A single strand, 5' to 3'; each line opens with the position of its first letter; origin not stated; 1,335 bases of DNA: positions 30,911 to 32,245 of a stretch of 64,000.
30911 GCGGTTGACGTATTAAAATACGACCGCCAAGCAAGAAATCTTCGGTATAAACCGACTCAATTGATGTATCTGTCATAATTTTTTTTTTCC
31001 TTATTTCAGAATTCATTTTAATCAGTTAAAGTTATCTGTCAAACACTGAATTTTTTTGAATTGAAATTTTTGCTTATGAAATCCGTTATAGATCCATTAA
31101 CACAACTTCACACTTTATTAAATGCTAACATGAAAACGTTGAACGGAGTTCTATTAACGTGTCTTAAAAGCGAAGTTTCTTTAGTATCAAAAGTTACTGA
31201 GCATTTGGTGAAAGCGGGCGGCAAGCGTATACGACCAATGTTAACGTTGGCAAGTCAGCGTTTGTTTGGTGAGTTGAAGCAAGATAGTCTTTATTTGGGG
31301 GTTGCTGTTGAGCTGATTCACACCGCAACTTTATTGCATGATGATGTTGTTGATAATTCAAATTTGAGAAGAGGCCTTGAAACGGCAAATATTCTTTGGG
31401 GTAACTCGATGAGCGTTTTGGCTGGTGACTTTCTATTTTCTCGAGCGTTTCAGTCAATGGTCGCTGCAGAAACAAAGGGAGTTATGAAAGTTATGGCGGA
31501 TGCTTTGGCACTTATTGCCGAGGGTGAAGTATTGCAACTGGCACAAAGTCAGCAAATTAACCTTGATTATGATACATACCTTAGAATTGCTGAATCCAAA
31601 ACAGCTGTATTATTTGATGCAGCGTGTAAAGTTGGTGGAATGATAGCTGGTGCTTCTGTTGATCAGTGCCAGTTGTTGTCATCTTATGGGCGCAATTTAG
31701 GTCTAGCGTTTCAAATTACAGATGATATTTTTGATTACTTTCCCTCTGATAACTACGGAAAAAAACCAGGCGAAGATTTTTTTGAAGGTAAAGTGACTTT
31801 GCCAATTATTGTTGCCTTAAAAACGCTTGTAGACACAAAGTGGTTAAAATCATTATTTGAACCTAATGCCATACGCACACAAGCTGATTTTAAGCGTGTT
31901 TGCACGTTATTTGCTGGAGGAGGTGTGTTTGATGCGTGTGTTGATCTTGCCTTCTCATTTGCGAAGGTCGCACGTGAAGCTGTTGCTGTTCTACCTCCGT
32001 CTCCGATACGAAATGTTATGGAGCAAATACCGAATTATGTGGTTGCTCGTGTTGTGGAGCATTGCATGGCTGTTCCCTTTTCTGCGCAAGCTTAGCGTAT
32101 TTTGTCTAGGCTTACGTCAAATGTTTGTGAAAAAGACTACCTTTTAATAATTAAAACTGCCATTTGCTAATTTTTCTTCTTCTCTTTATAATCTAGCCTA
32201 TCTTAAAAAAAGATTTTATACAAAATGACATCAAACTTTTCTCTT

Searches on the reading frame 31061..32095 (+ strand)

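Call 66: search_protein_families(library=pfam, proteins=[window:31061-32095:+], max_evalue=0.00001)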
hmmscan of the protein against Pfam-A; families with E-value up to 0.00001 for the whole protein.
window:31061-32095:+ (344 aa): 1 family
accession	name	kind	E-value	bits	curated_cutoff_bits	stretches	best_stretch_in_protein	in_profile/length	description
PF00348.22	polyprenyl_synt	-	8e-70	235.3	27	1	41-280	3-247/251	Polyprenyl synthetase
